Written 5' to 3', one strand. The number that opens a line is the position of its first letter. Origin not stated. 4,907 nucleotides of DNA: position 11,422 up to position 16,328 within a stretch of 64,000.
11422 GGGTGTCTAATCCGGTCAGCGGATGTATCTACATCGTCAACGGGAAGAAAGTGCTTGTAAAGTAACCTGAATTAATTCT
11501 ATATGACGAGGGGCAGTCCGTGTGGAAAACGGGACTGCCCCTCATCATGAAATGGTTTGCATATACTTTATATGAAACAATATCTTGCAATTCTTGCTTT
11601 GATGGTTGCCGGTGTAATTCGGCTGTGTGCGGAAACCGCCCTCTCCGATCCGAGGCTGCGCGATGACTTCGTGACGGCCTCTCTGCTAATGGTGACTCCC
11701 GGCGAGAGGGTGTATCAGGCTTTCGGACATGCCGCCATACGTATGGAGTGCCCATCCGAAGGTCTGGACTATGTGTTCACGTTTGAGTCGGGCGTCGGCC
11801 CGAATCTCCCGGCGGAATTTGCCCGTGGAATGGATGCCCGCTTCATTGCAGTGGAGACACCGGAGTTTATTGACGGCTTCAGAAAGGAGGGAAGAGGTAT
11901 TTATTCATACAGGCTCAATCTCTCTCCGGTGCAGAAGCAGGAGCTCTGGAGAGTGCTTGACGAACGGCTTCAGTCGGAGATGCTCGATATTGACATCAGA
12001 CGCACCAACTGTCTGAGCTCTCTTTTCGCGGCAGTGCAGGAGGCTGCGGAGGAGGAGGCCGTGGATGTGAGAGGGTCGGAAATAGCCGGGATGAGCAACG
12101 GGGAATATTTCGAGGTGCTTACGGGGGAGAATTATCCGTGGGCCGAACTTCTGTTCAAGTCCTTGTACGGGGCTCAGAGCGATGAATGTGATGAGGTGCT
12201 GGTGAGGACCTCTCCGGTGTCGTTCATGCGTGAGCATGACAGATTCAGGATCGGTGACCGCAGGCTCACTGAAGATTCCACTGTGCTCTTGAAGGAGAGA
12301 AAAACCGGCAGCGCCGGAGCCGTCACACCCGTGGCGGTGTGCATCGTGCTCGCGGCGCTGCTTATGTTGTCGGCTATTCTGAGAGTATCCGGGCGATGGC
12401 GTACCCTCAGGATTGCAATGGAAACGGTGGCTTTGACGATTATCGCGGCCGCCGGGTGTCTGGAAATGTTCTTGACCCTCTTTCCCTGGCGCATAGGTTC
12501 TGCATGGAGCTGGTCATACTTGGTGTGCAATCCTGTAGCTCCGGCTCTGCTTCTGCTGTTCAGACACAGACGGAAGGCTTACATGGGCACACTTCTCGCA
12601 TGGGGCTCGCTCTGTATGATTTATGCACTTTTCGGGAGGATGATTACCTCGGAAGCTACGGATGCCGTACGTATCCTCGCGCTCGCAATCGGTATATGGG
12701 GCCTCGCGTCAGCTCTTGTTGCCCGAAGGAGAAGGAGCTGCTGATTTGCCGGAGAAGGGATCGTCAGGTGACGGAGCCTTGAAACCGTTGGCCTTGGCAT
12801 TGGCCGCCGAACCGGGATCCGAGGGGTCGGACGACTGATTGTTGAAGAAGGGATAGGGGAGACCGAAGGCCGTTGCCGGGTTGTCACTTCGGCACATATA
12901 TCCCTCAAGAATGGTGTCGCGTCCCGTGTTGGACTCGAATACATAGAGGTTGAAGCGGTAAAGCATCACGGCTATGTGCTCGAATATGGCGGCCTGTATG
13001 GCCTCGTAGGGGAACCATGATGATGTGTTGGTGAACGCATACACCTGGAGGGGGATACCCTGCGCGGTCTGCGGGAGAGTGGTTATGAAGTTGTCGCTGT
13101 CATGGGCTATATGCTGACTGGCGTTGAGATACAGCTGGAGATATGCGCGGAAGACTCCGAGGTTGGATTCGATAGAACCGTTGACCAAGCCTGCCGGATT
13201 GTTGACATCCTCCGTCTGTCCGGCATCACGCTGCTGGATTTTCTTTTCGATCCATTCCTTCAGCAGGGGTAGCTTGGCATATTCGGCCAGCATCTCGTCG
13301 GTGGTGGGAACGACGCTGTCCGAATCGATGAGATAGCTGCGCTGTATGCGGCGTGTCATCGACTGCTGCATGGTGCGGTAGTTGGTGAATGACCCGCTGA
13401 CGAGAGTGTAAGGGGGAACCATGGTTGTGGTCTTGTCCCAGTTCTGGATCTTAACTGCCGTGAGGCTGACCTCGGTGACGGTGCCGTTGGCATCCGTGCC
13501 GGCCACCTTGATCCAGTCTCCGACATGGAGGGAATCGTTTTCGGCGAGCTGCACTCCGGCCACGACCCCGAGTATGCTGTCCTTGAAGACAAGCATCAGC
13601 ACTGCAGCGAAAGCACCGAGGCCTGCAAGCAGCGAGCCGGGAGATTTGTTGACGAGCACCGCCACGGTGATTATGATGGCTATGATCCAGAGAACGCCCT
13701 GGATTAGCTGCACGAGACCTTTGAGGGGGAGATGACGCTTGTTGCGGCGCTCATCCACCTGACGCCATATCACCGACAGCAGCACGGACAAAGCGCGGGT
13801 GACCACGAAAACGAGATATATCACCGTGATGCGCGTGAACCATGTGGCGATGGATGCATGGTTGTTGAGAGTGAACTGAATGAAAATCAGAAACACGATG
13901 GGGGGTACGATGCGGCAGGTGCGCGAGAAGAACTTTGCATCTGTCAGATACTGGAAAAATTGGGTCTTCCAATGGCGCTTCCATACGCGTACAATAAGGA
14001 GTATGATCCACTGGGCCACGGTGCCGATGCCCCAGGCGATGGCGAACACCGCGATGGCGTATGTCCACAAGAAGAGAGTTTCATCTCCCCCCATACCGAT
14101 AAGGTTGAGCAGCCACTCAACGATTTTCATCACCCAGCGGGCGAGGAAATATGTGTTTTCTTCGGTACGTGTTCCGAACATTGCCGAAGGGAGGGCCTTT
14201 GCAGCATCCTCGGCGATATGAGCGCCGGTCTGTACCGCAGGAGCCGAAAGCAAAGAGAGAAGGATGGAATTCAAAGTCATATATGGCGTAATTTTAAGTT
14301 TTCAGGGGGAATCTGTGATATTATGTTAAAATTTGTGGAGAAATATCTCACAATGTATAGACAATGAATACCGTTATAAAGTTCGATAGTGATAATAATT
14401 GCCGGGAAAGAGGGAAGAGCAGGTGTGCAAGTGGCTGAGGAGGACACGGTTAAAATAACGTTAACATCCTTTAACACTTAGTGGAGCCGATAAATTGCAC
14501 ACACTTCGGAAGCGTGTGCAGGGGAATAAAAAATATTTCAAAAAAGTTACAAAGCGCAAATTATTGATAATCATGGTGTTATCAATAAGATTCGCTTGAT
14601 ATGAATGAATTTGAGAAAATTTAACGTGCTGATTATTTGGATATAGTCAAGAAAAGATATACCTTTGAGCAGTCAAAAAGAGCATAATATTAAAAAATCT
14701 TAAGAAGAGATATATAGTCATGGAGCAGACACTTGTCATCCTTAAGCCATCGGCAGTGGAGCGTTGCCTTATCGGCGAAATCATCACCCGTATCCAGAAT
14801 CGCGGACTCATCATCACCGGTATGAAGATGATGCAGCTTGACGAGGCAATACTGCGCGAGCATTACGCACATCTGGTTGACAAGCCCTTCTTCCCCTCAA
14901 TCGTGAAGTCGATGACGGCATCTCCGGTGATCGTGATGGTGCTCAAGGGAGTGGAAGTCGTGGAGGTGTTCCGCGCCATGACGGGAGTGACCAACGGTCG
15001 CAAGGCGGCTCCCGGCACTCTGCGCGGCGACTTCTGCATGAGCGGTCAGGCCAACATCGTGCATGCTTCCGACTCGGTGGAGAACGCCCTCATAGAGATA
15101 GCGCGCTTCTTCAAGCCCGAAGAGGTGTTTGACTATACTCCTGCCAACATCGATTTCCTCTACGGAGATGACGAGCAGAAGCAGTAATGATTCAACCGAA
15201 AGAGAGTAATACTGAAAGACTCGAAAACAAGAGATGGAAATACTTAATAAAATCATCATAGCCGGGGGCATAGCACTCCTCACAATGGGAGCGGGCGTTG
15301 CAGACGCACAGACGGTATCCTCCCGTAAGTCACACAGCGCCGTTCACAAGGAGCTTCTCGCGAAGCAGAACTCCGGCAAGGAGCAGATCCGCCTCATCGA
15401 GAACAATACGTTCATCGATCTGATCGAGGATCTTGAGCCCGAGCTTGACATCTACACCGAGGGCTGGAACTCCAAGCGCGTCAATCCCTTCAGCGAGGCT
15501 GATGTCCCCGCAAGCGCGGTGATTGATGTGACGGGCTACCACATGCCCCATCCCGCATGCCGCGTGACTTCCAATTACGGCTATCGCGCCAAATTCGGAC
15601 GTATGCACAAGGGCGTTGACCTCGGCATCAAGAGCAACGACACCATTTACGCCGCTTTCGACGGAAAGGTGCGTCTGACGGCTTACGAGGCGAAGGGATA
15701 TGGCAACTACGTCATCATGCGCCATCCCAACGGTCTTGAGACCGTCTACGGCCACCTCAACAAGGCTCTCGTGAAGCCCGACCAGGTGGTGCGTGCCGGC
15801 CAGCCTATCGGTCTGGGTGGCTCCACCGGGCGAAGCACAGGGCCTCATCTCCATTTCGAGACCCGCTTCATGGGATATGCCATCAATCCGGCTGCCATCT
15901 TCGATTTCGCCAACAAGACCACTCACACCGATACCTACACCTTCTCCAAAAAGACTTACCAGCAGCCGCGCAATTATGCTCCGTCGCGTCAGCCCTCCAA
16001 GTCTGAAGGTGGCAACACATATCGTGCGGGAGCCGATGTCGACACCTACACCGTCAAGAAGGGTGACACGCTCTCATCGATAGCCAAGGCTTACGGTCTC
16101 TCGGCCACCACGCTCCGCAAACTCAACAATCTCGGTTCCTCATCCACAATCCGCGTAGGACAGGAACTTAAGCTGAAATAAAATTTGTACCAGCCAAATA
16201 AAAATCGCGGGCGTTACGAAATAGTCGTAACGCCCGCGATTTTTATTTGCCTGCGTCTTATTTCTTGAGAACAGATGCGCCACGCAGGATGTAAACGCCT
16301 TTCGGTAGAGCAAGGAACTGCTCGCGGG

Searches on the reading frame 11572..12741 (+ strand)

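Call 77: search_protein_families(library=pfam, proteins=[window:11572-12741:+], max_evalue=0.00001)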
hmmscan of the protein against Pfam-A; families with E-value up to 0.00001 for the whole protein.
window:11572-12741:+ (390 aa): 1 family
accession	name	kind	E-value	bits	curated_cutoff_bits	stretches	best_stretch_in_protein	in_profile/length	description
PF13387.12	Lnb_N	-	1.1e-07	32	22.2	1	34-160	14-153/175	Lnb N-terminal periplasmic domain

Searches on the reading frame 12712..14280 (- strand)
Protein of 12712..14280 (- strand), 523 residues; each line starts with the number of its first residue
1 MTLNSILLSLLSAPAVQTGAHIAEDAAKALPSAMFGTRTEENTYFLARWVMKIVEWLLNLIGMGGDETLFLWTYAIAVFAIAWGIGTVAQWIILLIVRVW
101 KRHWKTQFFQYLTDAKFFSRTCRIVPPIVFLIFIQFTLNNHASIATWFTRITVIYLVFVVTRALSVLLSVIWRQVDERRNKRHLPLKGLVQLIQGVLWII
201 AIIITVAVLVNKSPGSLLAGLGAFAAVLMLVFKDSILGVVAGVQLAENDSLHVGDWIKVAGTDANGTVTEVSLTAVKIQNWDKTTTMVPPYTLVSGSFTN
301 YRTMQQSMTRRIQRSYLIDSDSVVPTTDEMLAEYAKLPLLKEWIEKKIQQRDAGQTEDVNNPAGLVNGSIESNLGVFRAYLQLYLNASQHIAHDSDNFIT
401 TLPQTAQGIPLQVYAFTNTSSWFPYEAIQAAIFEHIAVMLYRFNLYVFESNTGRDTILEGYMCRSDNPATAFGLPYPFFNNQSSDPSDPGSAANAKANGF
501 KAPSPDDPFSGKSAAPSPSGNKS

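Call 78: search_protein_families(library=pfam, proteins=[window:12712-14280:-], max_evalue=0.00001)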
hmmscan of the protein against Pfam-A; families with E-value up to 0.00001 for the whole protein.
window:12712-14280:- (523 aa): 1 family
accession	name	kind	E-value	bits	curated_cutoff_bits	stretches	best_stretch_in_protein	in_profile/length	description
PF00924.24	MS_channel_2nd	-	2.1e-13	50.6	20.2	1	234-302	1-67/68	Mechanosensitive ion channel, beta-domain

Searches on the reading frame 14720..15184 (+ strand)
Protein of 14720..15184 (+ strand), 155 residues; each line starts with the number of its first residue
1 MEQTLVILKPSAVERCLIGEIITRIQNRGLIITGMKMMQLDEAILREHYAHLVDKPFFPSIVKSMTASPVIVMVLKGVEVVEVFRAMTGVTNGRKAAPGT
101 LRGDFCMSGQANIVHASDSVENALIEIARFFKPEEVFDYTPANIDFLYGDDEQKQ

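Call 78: search_protein_families(library=pfam, proteins=[window:14720-15184:+], max_evalue=0.00001)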
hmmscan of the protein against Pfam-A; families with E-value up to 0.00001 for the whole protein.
window:14720-15184:+ (155 aa): 1 family
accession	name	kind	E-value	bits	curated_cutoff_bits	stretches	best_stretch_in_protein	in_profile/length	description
PF00334.24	NDK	-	4e-49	166.4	27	1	2-136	1-135/135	Nucleoside diphosphate kinase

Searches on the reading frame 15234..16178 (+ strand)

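Call 78: search_protein_families(library=pfam, proteins=[window:15234-16178:+], max_evalue=0.00001)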
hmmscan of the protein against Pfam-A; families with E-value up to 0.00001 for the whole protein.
window:15234-16178:+ (315 aa): 2 families
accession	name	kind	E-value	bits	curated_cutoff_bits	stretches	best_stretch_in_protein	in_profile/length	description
PF01551.29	Peptidase_M23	-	6.4e-32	110.1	28.7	1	123-219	1-96/96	Peptidase family M23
PF01476.26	LysM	-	3.4e-17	62.6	20.9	1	272-314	1-42/43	LysM domain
